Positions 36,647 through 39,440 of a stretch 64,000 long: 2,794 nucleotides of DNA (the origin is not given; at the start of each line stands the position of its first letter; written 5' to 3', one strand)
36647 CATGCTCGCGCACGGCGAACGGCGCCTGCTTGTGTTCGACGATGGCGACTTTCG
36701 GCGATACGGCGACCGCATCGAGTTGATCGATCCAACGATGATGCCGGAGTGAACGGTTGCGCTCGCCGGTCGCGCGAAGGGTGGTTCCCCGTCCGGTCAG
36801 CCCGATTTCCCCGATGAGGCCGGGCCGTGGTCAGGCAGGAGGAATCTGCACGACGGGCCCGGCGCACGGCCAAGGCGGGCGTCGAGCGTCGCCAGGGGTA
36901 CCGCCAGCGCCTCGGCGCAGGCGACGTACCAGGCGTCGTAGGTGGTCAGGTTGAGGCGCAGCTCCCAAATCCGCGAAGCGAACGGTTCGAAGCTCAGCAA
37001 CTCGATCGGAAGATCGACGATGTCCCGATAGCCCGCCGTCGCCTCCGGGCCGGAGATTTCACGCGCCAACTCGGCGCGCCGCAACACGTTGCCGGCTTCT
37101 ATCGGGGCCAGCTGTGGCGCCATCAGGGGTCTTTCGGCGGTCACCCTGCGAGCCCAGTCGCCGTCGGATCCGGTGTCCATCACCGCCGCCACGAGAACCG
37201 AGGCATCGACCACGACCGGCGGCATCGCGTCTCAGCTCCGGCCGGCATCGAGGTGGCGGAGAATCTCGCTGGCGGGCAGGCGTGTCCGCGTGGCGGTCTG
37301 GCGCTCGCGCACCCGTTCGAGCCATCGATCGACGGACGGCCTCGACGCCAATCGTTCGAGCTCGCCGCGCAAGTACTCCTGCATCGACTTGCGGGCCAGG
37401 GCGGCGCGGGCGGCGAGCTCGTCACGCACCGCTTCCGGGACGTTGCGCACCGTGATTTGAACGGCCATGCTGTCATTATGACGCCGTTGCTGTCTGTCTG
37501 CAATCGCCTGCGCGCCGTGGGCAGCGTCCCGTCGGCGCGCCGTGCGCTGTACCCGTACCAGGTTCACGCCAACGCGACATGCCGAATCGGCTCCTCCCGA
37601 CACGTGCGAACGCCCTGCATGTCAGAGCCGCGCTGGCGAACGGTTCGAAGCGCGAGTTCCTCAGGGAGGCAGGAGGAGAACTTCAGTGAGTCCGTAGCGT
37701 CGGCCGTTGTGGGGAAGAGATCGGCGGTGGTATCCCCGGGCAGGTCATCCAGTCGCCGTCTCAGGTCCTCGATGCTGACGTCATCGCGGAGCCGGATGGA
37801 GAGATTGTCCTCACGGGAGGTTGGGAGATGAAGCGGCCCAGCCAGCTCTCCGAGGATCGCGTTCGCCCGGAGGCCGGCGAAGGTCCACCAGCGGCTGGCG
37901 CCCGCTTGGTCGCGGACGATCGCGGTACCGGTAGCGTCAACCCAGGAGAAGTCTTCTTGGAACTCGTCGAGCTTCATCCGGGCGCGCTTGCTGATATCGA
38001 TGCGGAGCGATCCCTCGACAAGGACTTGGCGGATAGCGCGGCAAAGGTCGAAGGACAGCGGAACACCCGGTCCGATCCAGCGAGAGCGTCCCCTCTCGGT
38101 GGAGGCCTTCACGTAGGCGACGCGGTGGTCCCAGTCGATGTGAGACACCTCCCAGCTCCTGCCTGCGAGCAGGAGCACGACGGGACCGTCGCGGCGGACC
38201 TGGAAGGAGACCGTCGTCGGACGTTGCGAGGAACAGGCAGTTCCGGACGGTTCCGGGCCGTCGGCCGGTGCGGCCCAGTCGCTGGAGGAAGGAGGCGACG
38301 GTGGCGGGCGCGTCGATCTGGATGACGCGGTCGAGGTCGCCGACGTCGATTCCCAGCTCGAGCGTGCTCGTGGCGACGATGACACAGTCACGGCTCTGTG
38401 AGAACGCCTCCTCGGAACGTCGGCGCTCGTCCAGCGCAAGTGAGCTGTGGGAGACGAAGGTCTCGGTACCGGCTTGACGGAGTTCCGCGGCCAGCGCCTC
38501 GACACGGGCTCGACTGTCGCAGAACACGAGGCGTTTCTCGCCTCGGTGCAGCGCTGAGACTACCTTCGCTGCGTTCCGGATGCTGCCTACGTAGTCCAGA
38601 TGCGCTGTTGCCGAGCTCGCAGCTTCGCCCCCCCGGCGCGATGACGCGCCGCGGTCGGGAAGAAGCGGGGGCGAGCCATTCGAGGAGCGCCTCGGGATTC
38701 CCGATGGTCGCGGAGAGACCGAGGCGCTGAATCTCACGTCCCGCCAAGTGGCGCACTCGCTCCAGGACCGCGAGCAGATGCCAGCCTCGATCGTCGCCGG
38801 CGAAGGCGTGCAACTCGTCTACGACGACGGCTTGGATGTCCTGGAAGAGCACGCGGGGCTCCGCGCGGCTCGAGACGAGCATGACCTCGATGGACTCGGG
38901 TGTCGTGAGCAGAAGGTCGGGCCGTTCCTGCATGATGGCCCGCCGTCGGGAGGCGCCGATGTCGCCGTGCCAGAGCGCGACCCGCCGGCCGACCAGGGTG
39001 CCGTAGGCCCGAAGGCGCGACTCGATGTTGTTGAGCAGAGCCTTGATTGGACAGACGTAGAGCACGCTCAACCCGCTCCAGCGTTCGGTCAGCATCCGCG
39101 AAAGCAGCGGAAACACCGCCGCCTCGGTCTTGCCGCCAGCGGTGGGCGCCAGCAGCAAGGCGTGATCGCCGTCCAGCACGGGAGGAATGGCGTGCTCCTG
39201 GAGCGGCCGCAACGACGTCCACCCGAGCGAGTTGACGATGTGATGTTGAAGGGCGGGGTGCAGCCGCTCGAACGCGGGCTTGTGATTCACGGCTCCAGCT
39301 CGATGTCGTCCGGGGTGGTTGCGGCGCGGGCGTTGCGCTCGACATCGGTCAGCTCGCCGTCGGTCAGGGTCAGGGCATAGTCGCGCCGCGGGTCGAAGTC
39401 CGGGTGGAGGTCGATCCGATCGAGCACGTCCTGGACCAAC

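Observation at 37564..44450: Eroded, mosaic BREX type 2 (Pgl-like) defence locus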

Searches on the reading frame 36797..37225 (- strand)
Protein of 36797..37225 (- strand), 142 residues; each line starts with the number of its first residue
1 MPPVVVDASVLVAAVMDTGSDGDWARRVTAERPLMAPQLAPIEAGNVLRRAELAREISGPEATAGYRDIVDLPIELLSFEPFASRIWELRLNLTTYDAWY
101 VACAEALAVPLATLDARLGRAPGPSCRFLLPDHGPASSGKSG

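Call 16: search_protein_families(library=pfam, proteins=[window:36797-37225:-], max_evalue=0.01)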
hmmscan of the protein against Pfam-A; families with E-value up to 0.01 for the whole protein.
window:36797-37225:- (142 aa): 1 family
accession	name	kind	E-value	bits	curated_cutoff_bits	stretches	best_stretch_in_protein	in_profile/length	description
PF01850.27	PIN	-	7.7e-11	43.1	23.6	1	4-122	1-118/120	PIN domain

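Call 52: find_encoding_contigs(protein=window:36797-37225:-, flank=10000, max_places=6)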
Protein window:36797-37225:- (142 aa): 9 contigs read that carry it; 6 places shown.
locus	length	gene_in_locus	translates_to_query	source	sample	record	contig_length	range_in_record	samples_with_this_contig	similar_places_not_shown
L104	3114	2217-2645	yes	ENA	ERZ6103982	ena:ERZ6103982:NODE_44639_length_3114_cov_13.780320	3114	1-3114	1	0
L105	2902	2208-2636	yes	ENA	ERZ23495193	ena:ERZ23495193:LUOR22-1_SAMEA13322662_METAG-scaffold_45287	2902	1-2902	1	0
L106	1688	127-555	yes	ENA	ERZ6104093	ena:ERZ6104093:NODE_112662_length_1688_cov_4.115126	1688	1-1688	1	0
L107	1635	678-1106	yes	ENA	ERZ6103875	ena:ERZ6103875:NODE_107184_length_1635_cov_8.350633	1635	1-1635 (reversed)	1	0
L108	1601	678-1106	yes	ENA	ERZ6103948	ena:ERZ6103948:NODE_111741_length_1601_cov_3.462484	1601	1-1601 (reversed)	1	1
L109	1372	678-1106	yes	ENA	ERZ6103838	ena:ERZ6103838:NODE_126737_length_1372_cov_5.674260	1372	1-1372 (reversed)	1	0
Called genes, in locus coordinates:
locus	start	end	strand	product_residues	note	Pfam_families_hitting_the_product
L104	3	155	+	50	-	?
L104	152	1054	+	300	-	PF00270:DEAD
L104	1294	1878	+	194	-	-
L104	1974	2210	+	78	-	PF22513:FitA-like_RHH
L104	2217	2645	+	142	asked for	PF01850:PIN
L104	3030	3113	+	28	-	?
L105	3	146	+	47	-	?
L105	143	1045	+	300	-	PF00270:DEAD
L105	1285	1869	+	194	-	-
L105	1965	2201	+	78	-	PF22513:FitA-like_RHH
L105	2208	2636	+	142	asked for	PF01850:PIN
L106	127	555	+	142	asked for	PF01850:PIN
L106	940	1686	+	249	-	?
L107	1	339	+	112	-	?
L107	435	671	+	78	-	PF22513:FitA-like_RHH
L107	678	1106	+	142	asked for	PF01850:PIN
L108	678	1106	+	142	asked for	PF01850:PIN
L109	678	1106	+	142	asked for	PF01850:PIN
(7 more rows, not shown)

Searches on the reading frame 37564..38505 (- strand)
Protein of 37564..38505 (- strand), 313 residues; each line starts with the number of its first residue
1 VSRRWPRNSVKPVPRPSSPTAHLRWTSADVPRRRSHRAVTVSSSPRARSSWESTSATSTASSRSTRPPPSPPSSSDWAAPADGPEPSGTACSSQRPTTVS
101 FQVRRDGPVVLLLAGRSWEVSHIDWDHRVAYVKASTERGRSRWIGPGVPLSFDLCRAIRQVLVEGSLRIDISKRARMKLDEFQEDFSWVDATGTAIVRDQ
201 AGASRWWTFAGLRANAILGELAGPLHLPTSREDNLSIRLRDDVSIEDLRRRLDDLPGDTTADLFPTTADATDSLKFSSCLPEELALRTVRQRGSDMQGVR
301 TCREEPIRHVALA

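Call 3: search_protein_families(library=padloc, proteins=[window:37564-38505:-], max_evalue=0.01)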
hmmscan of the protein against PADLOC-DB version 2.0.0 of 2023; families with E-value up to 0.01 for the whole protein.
window:37564-38505:- (313 aa): 3 families
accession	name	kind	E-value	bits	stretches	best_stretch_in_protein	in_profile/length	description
PDLC02503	BrxHI|BrxHII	-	7.6e-43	144.8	1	102-310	487-695/698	BrxHI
PDLC02501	BrxHI|BrxHII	-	3.4e-12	43.3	1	111-218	500-608/925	BrxHI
PDLC03960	SngC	-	6.6e-11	39.7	1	110-301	525-715/720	-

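Call 4: search_protein_families(library=pfam, proteins=[window:37564-38505:-], max_evalue=0.01)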
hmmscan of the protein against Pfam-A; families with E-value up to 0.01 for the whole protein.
window:37564-38505:- (313 aa): 0 families

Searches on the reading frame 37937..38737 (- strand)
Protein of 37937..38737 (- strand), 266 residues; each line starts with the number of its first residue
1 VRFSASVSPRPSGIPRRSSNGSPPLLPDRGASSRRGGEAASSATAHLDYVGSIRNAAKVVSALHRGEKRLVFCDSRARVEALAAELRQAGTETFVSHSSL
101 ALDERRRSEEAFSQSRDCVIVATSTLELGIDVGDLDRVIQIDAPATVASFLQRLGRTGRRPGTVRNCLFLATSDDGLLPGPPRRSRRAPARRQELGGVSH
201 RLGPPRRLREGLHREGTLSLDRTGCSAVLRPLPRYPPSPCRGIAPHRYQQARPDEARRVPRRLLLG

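Call 3: search_protein_families(library=padloc, proteins=[window:37937-38737:-], max_evalue=0.01)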
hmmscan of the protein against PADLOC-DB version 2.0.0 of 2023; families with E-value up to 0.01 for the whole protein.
window:37937-38737:- (266 aa): 67 families (the best 25 are shown)
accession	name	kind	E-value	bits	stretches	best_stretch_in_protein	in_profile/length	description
PDLC02503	BrxHI|BrxHII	-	5.7e-75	251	1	40-178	222-360/698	BrxHI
PDLC02501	BrxHI|BrxHII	-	5.7e-38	128.6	1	55-175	237-357/925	BrxHI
PDLC03960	SngC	-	1.9e-31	107.5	1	56-174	251-375/720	-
PDLC02864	DpdF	-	4.5e-21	73.3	1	54-174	222-342/610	DpdF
PDLC02861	DpdF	-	8.9e-19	65.2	1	64-173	237-345/611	DpdF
PDLC02897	DpdJ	-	2.2e-17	60.2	1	60-178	351-469/1570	DpdJ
PDLC02870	DpdF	-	4.5e-17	59.7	1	54-179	214-339/534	DpdF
PDLC02863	DpdF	-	2.2e-14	51.2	1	65-166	49-150/488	DpdF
PDLC03928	PsyrT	-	8.9e-14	48.7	1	68-175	243-349/689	-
PDLC01770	Cas3g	-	1.6e-12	44.7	1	56-179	241-361/733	-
PDLC02865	DpdF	-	3.7e-11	39.3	1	60-169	971-1079/1499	DpdF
PDLC02569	DrmA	-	8.3e-11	38.4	1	49-161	761-874/1095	DrmA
PDLC01767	Cas3e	-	1.5e-10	38.2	1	54-160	412-519/680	-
PDLC02896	DpdJ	-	1.6e-10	37.3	1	119-162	583-626/1487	DpdJ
PDLC02857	DpdF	-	5e-10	36.1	1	118-175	486-542/911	DpdF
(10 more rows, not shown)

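Call 4: search_protein_families(library=pfam, proteins=[window:37937-38737:-], max_evalue=0.01)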
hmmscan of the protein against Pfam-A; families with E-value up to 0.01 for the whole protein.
window:37937-38737:- (266 aa): 2 families
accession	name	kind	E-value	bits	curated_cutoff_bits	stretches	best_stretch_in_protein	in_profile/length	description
PF00271.37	Helicase_C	-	1.7e-20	73.8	23.5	1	62-159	9-108/110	Helicase conserved C-terminal domain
PF22590.2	Cas3-like_C_2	-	1.3e-09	38.7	27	1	66-160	2-104/106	CRISPR-associated nuclease/helicase Cas3, C-terminal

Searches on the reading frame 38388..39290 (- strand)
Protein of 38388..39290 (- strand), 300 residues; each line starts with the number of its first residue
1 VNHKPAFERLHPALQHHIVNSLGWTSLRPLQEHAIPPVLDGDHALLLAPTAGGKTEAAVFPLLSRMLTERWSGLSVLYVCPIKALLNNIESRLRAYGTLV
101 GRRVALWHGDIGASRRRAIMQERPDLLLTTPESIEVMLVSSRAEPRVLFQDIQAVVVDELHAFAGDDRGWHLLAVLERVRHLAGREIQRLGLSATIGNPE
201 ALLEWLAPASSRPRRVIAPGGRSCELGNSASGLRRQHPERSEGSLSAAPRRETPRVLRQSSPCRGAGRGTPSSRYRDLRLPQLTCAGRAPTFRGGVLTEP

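Call 3: search_protein_families(library=padloc, proteins=[window:38388-39290:-], max_evalue=0.01)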
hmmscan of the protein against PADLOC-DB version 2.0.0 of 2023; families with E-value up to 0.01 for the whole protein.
window:38388-39290:- (300 aa): 38 families (the best 25 are shown)
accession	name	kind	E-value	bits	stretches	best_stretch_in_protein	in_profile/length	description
PDLC02503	BrxHI|BrxHII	-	2.6e-121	404.1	1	6-223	4-221/698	BrxHI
PDLC02501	BrxHI|BrxHII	-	6.2e-69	231.1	1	7-219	4-218/925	BrxHI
PDLC03960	SngC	-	2.3e-62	209.8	1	6-239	5-238/720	-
PDLC02897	DpdJ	-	8.3e-21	71.5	1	6-206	81-296/1570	DpdJ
PDLC00192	HamB1|HamB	-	1.4e-15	54.1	1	26-210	268-448/1104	DEAD-box helicase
PDLC00175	HamB1|HamB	-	6.3e-15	51.7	1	11-207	214-401/1000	DEAD-box helicase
PDLC00188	HamB1|HamB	-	2.6e-14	50.3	1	23-207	243-420/1037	DEAD-box helicase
PDLC04531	PDC-M23B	-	5e-11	39.4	1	49-212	321-487/1060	-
PDLC00183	HamB1|HamB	-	1.1e-10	38.7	1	37-207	258-424/509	DEAD-box helicase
PDLC00178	HamB1|HamB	-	4.8e-10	36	1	38-207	258-423/830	DEAD-box helicase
PDLC00186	HamB1|HamB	-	1.5e-09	34.5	1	48-206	168-317/864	DEAD-box helicase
PDLC00194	HamB1|HamB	-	2.6e-09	33.5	1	27-207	229-404/995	DEAD-box helicase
PDLC01761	Cas3b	-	5.5e-09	33.3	1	41-114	231-297/705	-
PDLC00174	HamB1|HamB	-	6.5e-09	32.1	1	27-168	303-437/1163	DEAD-box helicase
PDLC00200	HamB2|HamB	-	8.6e-09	31.9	1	48-205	168-316/865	DEAD-box helicase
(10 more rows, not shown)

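Call 4: search_protein_families(library=pfam, proteins=[window:38388-39290:-], max_evalue=0.01)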
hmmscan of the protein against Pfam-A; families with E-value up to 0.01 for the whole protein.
window:38388-39290:- (300 aa): 1 family
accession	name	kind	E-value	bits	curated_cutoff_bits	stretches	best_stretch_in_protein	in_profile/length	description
PF00270.35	DEAD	-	7.7e-32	110.8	26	1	28-199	1-164/167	DEAD/DEAH box helicase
